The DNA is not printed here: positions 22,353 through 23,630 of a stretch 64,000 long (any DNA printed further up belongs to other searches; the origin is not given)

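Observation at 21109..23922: Minimal Tad/Flp-like module: two TadE-like paralogs flanking a Cys-rich Flp-like mini-protein, plus a TadZ-like pseudo-ATPase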

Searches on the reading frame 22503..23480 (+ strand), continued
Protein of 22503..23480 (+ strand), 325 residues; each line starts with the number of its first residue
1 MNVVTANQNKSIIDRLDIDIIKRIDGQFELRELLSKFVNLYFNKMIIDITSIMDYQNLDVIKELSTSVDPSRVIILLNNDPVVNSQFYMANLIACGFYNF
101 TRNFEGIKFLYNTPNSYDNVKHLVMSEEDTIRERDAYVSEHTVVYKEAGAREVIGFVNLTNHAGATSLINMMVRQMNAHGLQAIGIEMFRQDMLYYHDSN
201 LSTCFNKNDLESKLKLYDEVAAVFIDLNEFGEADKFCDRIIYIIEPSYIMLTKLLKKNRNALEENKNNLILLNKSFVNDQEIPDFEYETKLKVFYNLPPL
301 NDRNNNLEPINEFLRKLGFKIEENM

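Call 55: find_encoding_contigs(protein=P0507, flank=10000, max_places=10)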
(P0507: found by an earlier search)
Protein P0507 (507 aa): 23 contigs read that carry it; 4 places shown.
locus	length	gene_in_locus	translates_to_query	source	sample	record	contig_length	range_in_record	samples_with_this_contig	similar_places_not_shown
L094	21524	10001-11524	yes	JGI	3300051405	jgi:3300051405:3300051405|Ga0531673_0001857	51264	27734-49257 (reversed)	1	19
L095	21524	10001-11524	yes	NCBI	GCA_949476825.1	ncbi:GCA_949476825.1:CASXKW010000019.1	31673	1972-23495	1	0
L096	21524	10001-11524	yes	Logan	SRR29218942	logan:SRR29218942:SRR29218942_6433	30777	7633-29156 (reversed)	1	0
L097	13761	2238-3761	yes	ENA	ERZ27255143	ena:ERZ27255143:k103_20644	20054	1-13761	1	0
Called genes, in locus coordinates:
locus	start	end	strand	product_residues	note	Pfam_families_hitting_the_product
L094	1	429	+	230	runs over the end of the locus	PF04542:Sigma70_r2, PF04545:Sigma70_r4, PF01381:HTH_3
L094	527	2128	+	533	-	PF03816:LytR_cpsA_psr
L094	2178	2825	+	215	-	-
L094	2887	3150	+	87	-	PF00886:Ribosomal_S16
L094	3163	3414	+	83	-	PF13083:KH_KhpA-B, PF07650:KH_2 (weak)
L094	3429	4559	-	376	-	PF05636:HIGH_NTase1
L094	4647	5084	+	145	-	-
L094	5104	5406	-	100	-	-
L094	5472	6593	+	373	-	PF01098:FTSW_RODA_SPOVE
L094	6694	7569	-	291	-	PF00149:Metallophos, PF12850:Metallophos_2 (faint)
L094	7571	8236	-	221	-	PF02517:Rce1-like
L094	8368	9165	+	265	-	PF16976:RcpC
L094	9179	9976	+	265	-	-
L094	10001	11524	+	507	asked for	PF00437:T2SSE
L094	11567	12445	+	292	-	-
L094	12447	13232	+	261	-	-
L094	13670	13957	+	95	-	-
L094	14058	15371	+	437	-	PF12810:ALK_LTK_GRD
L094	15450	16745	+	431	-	PF13742:tRNA_anti_2, PF01336:tRNA_anti-codon, PF02601:Exonuc_VII_L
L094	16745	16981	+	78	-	PF02609:Exonuc_VII_S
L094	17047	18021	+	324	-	PF13180:PDZ_2, PF05580:Peptidase_S55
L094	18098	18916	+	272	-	-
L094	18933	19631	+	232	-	-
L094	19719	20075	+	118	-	PF01627:Hpt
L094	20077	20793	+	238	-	PF00072:Response_reg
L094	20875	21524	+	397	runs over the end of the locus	PF22025:ThiI_fer, PF02926:THUMP, PF02568:ThiI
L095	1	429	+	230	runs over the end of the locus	PF04542:Sigma70_r2, PF04545:Sigma70_r4, PF01381:HTH_3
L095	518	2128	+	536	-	PF03816:LytR_cpsA_psr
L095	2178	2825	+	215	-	-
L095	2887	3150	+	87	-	PF00886:Ribosomal_S16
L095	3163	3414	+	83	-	PF13083:KH_KhpA-B, PF07650:KH_2 (weak)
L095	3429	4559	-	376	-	PF05636:HIGH_NTase1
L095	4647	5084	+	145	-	-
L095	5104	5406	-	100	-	-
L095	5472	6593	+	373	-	PF01098:FTSW_RODA_SPOVE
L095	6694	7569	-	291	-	PF00149:Metallophos, PF12850:Metallophos_2 (faint)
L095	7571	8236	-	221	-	PF02517:Rce1-like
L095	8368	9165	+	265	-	PF16976:RcpC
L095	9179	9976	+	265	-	-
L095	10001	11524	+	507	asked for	PF00437:T2SSE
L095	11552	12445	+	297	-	-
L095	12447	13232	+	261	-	-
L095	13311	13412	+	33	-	-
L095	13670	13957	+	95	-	-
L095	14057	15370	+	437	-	PF12810:ALK_LTK_GRD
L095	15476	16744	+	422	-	PF13742:tRNA_anti_2, PF01336:tRNA_anti-codon, PF02601:Exonuc_VII_L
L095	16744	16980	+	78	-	PF02609:Exonuc_VII_S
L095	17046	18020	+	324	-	PF13180:PDZ_2, PF05580:Peptidase_S55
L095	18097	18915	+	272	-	-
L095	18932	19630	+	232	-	-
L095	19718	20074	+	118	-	PF01627:Hpt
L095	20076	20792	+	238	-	PF00072:Response_reg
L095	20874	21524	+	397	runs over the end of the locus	PF22025:ThiI_fer, PF02926:THUMP, PF02568:ThiI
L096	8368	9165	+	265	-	PF16976:RcpC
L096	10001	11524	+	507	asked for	PF00437:T2SSE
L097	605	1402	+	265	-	PF16976:RcpC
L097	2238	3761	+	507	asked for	PF00437:T2SSE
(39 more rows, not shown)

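Call 70: search_protein_families(library=ncbifam, proteins=[L094:8368-9165:+, L094:9179-9976:+, P0507, L095:11552-12445:+, L094:12447-13232:+, L094:7571-8236:-, L094:14058-15371:+, L031:12957-14942:+, L031:11523-12941:+, L031:4748-5149:+], max_evalue=0.01)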
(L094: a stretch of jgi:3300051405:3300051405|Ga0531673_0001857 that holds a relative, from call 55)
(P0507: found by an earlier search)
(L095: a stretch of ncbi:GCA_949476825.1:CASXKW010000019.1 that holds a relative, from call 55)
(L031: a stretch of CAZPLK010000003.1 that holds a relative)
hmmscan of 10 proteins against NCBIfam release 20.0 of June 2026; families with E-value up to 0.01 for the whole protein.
L094:8368-9165:+ (265 aa): 1 family
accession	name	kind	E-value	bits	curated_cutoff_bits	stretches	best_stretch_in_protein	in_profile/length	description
TIGR03177.1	pilus_cpaB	equivalog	2.1e-08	33.8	71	1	45-190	32-174/262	Flp pilus assembly protein CpaB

L094:9179-9976:+ (265 aa): 0 families

P0507 (507 aa): 18 families
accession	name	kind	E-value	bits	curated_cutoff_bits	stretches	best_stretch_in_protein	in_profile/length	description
TIGR02788.1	VirB11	equivalog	9.8e-31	106.9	249.95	2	112-265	118-273/308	P-type DNA transfer ATPase VirB11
TIGR03819.1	heli_sec_ATPase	hypoth_equivalog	1.3e-26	93.7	373.15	1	9-257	50-300/340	TadA family conjugal transfer-associated ATPase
TIGR02782.1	TrbB_P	equivalog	2.4e-26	92.7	304.55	1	14-302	14-296/303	P-type conjugative transfer ATPase TrbB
NF041000.1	ATPase_ComGA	equivalog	9.7e-22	77.2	300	1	110-271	98-259/267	competence type IV pilus ATPase ComGA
NF058587.1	archaellum_moto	equivalog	1.3e-21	77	550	1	7-250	143-389/527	archaellum flagellar ATPase motor FlaI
NF010425.0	PRK13851.1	equivalog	6.4e-20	71.3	461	1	111-262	135-288/344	type IV secretion system protein VirB11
NF010469.0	PRK13894.1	subfamily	9.3e-18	64.6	508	1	13-302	25-310/320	conjugal transfer ATPase TrbB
NF010475.0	PRK13900.1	equivalog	1e-17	64.2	389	1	111-247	133-272/333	type IV secretion system ATPase VirB11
TIGR01420.1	pilT_fam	subfamily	2.7e-15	56.5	319.1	1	81-258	76-243/343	PilT/PilU family type 4a pilus ATPase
TIGR02533.1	type_II_gspE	equivalog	4.8e-15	55.2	630.25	1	135-254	240-356/486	type II secretion system ATPase GspE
NF053534.1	T4PilAsmATPsTfpB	equivalog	3.6e-13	48.8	850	1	137-257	335-452/584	type IV pilus assembly ATPase TfpB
TIGR02525.1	plasmid_TraJ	equivalog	4.5e-13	48.9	368.3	1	83-246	100-261/372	plasmid transfer ATPase TraJ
NF010407.0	PRK13833.1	subfamily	6.5e-13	48.8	499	1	20-302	28-303/323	conjugal transfer protein TrbB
TIGR02538.1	type_IV_pilB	equivalog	4.5e-12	45.4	675.65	1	137-255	315-430/564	type IV-A pilus assembly ATPase PilB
NF007755.0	PRK10436.1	equivalog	6.2e-12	44.9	617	1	135-255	216-333/465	type II secretion system protein GspE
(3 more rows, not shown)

L095:11552-12445:+ (297 aa): 0 families

L094:12447-13232:+ (261 aa): 0 families

L094:7571-8236:- (221 aa): 5 families
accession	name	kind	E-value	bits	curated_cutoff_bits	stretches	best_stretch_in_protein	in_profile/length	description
NF046050.1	CPBP_fam_MroQ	equivalog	1e-09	38.2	270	1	38-217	41-225/243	intramembrane glutamic endopeptidase MroQ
NF041647.1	ABC_perm_CPBP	equivalog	6.5e-09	35.1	435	1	13-215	429-633/636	ABC transporter permease subunit/CPBP intramembrane protease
NF033192.3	CPBP_JDVT_MrtJ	equivalog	4.9e-05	23.9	75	1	129-213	6-96/98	JDVT-CTERM system glutamic-type intramembrane protease MrtJ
NF040589.1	CPBP_Synerg_MrtS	equivalog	0.001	19.3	130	1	95-211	49-162/170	Synerg-CTERM system glutamic-type intramembrane protease MrtS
NF040914.1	Mrt_core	domain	0.006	16.6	100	1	151-214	44-103/108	myxosortase family intramembrane protease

L094:14058-15371:+ (437 aa): 0 families

L031:12957-14942:+ (661 aa): 2 families
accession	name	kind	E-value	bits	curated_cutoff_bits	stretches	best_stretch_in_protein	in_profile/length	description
NF045890.1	conj_pls20_p028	equivalog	2.9e-08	33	150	2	199-358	209-352/377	pLS20_p028 family conjugation system transmembrane protein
NF045889.1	ICE_Mbov_0396_TM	equivalog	7e-08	32.3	70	1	225-359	173-301/306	Mbov_0396 family ICE element transmembrane protein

L031:11523-12941:+ (472 aa): 0 families

L031:4748-5149:+ (133 aa): 0 families

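Call 74: search_solved_structures(query=A6, max_evalue=10)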
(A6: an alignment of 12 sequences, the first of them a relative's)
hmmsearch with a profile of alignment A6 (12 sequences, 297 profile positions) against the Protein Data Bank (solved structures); distinct sequences matched with E-value up to 10: 0.

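Call 76: search_solved_structures(query=A7, max_evalue=10)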
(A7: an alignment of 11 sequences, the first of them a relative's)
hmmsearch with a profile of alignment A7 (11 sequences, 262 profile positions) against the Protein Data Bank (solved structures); distinct sequences matched with E-value up to 10: 0.

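Call 78: search_protein_families(library=pfam, alignment_id=A7, max_evalue=1)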
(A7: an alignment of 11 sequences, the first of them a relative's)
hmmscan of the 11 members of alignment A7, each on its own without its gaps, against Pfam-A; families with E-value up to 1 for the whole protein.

A. member 1, L097:4684-5469:+ (261 aa): 1 family
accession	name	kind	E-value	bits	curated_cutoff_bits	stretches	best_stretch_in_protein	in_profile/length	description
PF20990.2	DUF2207_C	-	0.073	13.2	33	1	197-257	94-154/247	Predicted membrane protein (DUF2207) C-terminal domain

B. families by the number of members that match (of 11 scanned): 21 families
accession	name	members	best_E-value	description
PF20990.2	DUF2207_C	7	0.0041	Predicted membrane protein (DUF2207) C-terminal domain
PF10423.15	AMNp_N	4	0.019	Bacterial AMP nucleoside phosphorylase N-terminus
PF10661.14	EssA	3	0.034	WXG100 protein secretion system (Wss), protein EssA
PF00482.28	T2SSF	2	0.058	Type II secretion system (T2SS), protein F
PF00664.28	ABC_membrane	1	0.0065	ABC transporter transmembrane region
PF01313.24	Bac_export_3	1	0.008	Bacterial export proteins, family 3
PF07019.17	EMC6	1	0.013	EMC6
PF11674.13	DUF3270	1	0.014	Protein of unknown function (DUF3270)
PF19506.4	DUF6040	1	0.015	Family of unknown function (DUF6040)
PF05105.17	Phage_holin_4_1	1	0.017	Bacteriophage holin family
PF09451.16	ATG27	1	0.044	Autophagy-related protein 27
PF24657.1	DUF7646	1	0.046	Domain of unknown function (DUF7646)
PF03241.18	HpaB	1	0.049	4-hydroxyphenylacetate 3-hydroxylase C terminal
PF23984.1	DUF7307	1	0.061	Pam3 gp33-like protein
PF22099.1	MRS2-like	1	0.069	Magnesium transporter MRS2-like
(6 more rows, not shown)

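Call 90: search_solved_structures(query=P0507, max_evalue=0.00001)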
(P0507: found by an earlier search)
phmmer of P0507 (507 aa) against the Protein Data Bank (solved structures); distinct sequences matched with E-value up to 0.00001: 28.
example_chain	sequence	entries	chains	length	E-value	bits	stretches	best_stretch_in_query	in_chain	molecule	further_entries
8rkd_E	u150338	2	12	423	8.7e-16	60.8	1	5-256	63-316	Pilus assembly ATPase CpaF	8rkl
8rjf_A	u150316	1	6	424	8.8e-16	60.8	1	5-256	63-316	Pilus assembly ATPase CpaF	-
9e24_A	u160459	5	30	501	1.8e-15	59.8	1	5-256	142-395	CpaF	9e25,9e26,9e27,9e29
2oap_1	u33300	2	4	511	6.1e-14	54.7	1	7-269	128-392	Type II secretion system protein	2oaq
4ii7_A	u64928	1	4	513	7.9e-14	54.4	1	5-308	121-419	FlaI ATPase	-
4ihq_A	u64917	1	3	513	5.4e-13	51.6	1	5-308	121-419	FlaI ATPase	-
6bge_A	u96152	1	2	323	4.6e-12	48.6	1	16-259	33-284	VirB11-like protein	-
1g6o_A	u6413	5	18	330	4.9e-12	48.5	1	16-259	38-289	CAG-ALPHA | virB11 homolog | Cag-alfa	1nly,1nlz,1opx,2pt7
2gza_A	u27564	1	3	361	6e-12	48.2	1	128-247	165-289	Type IV secretion system protein VirB11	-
1p9r_A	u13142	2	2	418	1.9e-10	43.2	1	124-255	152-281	General secretion pathway protein E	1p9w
4pht_A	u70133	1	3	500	3.3e-10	42.4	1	128-255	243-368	General secretory pathway protein E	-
4kss_A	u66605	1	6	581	3.4e-10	42.4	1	124-255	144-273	Type II secretion system protein E, hemolysin-coregulated protein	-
4ksr_A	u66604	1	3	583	3.4e-10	42.4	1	124-255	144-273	Type II secretion system protein E, Hemolysin-coregulated protein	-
6geb_A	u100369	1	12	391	5.8e-09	38.3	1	16-254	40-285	DotB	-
2eyu_A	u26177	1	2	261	1.6e-08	36.9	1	138-262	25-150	twitching motility protein PilT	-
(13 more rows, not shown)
